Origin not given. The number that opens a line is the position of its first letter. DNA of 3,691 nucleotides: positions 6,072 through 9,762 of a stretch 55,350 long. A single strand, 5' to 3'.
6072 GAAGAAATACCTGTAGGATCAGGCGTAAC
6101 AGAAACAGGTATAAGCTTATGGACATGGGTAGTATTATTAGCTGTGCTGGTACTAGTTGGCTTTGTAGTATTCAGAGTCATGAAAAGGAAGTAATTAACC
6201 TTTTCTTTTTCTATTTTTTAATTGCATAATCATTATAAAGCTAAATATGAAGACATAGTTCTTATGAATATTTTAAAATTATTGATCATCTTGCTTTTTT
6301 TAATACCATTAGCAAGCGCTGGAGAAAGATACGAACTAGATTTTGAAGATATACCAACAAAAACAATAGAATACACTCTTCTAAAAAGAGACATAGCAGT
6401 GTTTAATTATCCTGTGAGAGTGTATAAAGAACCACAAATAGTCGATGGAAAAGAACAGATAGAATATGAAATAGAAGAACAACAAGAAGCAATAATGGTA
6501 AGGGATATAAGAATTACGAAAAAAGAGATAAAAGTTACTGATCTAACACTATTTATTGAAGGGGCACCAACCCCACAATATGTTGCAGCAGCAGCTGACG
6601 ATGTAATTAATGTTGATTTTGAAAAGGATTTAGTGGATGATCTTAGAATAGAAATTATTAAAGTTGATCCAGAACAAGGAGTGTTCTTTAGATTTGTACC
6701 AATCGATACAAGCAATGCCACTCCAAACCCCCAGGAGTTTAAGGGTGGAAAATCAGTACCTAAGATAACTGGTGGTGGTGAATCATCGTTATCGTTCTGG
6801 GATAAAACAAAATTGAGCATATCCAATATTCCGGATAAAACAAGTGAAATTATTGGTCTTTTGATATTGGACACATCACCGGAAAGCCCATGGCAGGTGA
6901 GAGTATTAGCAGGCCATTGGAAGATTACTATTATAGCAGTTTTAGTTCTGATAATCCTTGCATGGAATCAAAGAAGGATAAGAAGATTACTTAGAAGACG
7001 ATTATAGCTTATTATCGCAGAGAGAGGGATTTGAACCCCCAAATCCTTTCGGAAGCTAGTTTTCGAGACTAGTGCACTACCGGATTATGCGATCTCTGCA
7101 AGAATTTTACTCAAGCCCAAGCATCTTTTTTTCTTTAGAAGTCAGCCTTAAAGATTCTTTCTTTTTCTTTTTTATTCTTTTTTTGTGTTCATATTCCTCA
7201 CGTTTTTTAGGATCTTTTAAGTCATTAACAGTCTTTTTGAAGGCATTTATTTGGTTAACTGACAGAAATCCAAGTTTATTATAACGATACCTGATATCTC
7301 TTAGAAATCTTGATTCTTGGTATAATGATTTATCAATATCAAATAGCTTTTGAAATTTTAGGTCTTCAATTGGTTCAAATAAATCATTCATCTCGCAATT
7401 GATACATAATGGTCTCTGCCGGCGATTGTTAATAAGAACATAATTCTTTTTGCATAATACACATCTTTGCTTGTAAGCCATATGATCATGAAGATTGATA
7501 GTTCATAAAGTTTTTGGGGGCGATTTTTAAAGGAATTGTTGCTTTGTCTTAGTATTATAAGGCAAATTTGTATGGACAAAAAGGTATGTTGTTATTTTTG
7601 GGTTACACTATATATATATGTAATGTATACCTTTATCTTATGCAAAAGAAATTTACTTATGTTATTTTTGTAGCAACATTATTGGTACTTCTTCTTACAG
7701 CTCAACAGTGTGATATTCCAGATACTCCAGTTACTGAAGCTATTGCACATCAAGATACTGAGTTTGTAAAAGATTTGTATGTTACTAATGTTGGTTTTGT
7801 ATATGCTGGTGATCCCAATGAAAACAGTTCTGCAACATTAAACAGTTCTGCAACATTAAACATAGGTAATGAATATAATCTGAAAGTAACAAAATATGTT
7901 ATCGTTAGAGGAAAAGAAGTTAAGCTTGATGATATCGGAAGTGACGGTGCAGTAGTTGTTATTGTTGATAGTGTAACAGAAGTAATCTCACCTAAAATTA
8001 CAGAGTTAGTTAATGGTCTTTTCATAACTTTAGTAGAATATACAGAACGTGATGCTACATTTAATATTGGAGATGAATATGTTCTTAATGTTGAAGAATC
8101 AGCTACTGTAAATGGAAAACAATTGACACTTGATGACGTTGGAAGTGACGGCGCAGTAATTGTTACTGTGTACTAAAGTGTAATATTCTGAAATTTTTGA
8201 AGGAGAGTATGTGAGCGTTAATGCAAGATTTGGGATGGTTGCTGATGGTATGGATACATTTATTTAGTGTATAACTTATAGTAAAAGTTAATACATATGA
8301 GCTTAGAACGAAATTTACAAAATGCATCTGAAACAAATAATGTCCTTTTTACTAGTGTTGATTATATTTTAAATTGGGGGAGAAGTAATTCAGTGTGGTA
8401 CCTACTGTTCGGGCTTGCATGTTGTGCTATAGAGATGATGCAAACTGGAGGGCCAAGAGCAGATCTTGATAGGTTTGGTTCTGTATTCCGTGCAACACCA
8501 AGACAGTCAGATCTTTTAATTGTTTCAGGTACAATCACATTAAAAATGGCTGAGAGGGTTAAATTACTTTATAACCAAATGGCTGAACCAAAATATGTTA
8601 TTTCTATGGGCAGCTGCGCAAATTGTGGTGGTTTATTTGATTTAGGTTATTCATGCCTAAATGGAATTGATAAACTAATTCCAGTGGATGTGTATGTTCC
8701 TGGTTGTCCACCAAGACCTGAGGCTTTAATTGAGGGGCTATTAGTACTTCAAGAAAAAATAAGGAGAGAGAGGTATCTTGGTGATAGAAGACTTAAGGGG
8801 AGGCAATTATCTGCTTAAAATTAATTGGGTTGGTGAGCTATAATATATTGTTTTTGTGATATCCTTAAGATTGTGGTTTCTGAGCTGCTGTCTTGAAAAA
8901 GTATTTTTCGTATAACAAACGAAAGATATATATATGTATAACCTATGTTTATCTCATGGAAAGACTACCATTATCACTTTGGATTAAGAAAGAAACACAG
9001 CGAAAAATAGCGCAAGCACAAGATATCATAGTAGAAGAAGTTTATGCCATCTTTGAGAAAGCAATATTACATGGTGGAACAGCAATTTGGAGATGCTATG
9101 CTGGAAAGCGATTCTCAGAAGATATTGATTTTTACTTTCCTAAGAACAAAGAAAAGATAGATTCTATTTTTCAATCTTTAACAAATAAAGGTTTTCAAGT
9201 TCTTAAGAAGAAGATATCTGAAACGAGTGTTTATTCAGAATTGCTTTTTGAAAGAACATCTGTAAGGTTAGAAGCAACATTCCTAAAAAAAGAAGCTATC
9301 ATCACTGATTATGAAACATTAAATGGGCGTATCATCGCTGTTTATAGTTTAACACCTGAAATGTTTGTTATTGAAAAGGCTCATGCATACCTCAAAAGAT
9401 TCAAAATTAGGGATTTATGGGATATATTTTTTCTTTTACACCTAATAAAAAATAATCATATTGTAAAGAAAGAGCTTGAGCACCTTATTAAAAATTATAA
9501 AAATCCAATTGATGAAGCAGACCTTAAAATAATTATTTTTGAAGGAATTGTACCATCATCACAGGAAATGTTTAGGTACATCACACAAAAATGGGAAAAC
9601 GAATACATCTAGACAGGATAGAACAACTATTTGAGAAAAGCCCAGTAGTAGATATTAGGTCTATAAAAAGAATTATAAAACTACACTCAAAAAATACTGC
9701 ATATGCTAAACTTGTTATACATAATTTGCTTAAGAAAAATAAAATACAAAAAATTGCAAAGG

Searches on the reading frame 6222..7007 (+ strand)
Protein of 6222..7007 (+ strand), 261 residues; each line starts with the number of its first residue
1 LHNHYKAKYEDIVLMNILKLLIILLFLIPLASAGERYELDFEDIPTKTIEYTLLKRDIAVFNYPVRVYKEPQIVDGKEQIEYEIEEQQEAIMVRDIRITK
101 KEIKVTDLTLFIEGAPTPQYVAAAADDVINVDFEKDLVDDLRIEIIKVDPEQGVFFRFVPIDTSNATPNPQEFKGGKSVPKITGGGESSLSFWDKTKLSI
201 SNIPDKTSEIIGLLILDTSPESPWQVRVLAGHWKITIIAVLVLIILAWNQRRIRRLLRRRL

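Call 8: search_protein_families(library=pfam, proteins=[window:6222-7007:+], max_evalue=0.01)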
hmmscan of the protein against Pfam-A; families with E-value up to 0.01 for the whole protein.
window:6222-7007:+ (261 aa): 0 families

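Call 32: search_protein_families(library=ncbifam, proteins=[window:6222-7007:+], max_evalue=1)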
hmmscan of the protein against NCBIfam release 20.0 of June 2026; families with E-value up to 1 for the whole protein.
window:6222-7007:+ (261 aa): 0 families

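Call 63: find_encoding_contigs(protein=window:6264-7007:+, flank=10000, max_places=10)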
Protein window:6264-7007:+ (247 aa): 2 contigs read that carry it; 2 places shown.
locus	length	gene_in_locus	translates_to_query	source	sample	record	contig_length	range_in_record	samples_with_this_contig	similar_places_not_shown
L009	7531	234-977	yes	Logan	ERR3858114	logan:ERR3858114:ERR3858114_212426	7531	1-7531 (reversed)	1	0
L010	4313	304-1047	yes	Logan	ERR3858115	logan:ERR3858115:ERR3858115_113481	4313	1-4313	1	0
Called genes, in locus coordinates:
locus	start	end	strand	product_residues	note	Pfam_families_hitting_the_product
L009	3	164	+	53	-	?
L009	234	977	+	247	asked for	-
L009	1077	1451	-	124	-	-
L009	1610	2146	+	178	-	-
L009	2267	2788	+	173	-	PF01058:Oxidored_q6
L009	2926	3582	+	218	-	PF08843:AbiEii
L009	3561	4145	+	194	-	-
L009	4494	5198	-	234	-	-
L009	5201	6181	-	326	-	-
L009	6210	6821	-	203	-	-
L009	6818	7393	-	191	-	-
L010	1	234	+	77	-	?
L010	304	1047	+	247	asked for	-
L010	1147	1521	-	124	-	-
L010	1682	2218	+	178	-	-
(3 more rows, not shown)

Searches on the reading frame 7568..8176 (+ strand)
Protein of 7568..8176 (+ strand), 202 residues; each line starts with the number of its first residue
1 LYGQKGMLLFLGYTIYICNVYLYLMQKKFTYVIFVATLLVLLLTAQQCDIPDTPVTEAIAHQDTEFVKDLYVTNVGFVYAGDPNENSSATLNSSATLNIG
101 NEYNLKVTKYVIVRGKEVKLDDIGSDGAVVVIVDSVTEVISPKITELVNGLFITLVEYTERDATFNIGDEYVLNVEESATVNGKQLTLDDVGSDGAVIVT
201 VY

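Call 8: search_protein_families(library=pfam, proteins=[window:7568-8176:+], max_evalue=0.01)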
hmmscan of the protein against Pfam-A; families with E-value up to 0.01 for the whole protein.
window:7568-8176:+ (202 aa): 1 family
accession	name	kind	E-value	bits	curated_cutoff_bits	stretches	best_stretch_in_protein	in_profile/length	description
PF13786.12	DUF4179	-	0.0035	18.2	30.1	1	129-200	15-88/94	Domain of unknown function (DUF4179)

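Call 32: search_protein_families(library=ncbifam, proteins=[window:7568-8176:+], max_evalue=1)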
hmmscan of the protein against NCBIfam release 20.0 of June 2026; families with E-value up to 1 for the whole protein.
window:7568-8176:+ (202 aa): 0 families

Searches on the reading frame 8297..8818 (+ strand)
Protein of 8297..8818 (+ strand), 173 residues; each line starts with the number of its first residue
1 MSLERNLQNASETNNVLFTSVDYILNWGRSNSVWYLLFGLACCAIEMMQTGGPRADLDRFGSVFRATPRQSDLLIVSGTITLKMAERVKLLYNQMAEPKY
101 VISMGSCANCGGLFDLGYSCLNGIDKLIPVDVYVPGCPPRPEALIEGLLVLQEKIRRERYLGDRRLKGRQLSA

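Call 8: search_protein_families(library=pfam, proteins=[window:8297-8818:+], max_evalue=0.01)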
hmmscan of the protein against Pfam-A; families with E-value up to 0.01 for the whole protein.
window:8297-8818:+ (173 aa): 1 family
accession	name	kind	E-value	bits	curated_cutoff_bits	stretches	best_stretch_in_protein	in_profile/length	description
PF01058.29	Oxidored_q6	-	1.6e-29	102.6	27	1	42-149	1-126/128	NADH ubiquinone oxidoreductase, 20 Kd subunit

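Call 24: find_encoding_contigs(protein=window:8297-8818:+, flank=10000, max_places=10)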
Protein window:8297-8818:+ (173 aa): 7 contigs read that carry it; 5 places shown.
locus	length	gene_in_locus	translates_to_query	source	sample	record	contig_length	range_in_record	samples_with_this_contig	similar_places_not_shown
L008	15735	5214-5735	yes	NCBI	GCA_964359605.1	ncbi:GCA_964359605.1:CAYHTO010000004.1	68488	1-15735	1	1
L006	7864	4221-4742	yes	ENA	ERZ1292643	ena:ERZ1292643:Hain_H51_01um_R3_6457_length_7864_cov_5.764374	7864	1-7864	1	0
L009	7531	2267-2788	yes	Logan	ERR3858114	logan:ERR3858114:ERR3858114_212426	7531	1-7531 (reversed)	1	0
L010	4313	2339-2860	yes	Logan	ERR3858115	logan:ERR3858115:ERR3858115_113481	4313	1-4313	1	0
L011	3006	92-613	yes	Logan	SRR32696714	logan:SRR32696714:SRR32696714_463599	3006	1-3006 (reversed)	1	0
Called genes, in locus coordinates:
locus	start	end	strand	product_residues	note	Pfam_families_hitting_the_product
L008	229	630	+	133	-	-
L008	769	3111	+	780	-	-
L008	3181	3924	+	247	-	-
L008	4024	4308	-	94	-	-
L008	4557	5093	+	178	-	-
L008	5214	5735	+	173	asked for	PF01058:Oxidored_q6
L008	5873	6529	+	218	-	PF08843:AbiEii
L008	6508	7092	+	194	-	-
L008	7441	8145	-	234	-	-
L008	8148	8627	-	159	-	-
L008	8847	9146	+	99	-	-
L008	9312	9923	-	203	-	-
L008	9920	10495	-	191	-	-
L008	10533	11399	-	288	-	PF01944:SpoIIM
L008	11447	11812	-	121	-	PF00892:EamA (weak), PF10639:TMEM234 (weak)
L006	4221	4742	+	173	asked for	PF01058:Oxidored_q6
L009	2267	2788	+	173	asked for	PF01058:Oxidored_q6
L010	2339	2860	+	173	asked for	PF01058:Oxidored_q6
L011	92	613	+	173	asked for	PF01058:Oxidored_q6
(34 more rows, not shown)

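Call 38: find_related_loci(query=window:8297-8818:+, collection=genome_contigs, flank=10000)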
Query window:8297-8818:+ (173 aa) in genome_contigs; peptide patterns used: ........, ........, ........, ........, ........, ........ (x = any residue, [..] = any of these).
600 stretches matched a pattern (row limit reached: there are more); 514 encode a relative of the query (tblastn E <= 1e-3); the best 80 are kept; 80 distinct loci.
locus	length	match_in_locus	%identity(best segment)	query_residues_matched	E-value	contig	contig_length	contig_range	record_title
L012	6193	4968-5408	88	15-161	4e-88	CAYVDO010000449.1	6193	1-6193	MAG TPA_asm: uncultured bacterium isolate binchicken_co245_204 genome assembly, contig: NODE_16768_length_6193_cov_4.839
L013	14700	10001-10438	76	16-161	6e-77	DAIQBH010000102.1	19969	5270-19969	MAG TPA_asm: Thermodesulfobacteriota bacterium isolate CTOTU27636 NODE_699_length_19969_cov_6.514010, whole genome shotg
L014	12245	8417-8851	77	17-161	3e-75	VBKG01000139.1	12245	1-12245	MAG: Deltaproteobacteria bacterium isolate DP_3 14_1009_13_30cm_scaffold_5434, whole genome shotgun sequence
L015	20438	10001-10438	74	16-161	7e-75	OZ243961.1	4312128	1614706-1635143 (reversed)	MAG: uncultured Candidatus Binatia bacterium isolate c3ca01ca-9b7f-48ee-8e12-6a9662520b33 genome assembly, chromosome: 1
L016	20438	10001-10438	73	16-161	2e-74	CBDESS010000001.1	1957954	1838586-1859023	MAG: uncultured Candidatus Binatia bacterium isolate d285014b-b5bd-45bc-989a-fc635d2899d5 genome assembly, contig: conti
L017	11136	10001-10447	73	16-164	1e-74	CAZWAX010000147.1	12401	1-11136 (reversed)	MAG TPA_asm: uncultured Polyangiaceae bacterium isolate SRP302447_co1_427 genome assembly, contig: NODE_13636_length_124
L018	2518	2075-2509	74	17-161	2e-75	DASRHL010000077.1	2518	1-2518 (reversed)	MAG TPA_asm: Acidimicrobiia bacterium isolate SMAG_U10083 k141_1833158, whole genome shotgun sequence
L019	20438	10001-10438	73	16-161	3e-74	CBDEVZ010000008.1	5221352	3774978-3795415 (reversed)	MAG: uncultured Candidatus Binatia bacterium isolate 77b99e23-3f9f-49a3-a4d3-93b2c3db3d2d genome assembly, contig: conti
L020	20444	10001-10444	75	14-161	2e-75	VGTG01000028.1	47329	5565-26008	MAG: Deltaproteobacteria bacterium isolate K_DeepCast_65m_m2_035 K_DeepCast_65m_m2_035_Ga0194128_10001128, whole genome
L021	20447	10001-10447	72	16-164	5e-74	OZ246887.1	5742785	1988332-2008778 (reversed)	MAG: Candidatus Binatia bacterium isolate b8ec8574-1247-4dd4-b016-8701380be1a0 genome assembly, chromosome: 1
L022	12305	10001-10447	72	16-164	8e-74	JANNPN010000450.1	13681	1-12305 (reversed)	MAG: Polyangiaceae bacterium isolate SOY_34_concoct_69 SOY_34_k141_2788533, whole genome shotgun sequence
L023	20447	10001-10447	72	16-164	3e-74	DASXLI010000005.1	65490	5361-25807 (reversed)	MAG TPA_asm: Candidatus Binatia bacterium isolate SMAG_U5298 k141_2138642, whole genome shotgun sequence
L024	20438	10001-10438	73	19-164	7e-74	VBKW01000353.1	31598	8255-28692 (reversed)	MAG: Deltaproteobacteria bacterium isolate DP_19 14_0903_13_30cm_scaffold_6196858, whole genome shotgun sequence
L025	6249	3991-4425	75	17-161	2e-73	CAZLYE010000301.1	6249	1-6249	MAG TPA_asm: uncultured Candidatus Binatia bacterium isolate binchicken_co279_102 genome assembly, contig: k141_227893,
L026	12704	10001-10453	70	11-161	6e-73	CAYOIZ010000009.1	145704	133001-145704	MAG TPA_asm: uncultured Candidatus Binatia bacterium isolate binchicken_co199_112 genome assembly, contig: NODE_137_leng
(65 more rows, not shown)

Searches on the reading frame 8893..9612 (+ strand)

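Call 8: search_protein_families(library=pfam, proteins=[window:8893-9612:+], max_evalue=0.01)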
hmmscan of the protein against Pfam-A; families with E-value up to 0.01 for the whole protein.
window:8893-9612:+ (239 aa): 2 families
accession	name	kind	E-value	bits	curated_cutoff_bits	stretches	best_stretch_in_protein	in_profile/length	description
PF08843.17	AbiEii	-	2.1e-15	57.8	22.5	1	54-202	12-185/238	Nucleotidyl transferase AbiEii toxin, Type IV TA system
PF14907.12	NTP_transf_5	-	0.0081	16.2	31.2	0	71-183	90-213/249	Uncharacterised nucleotidyltransferase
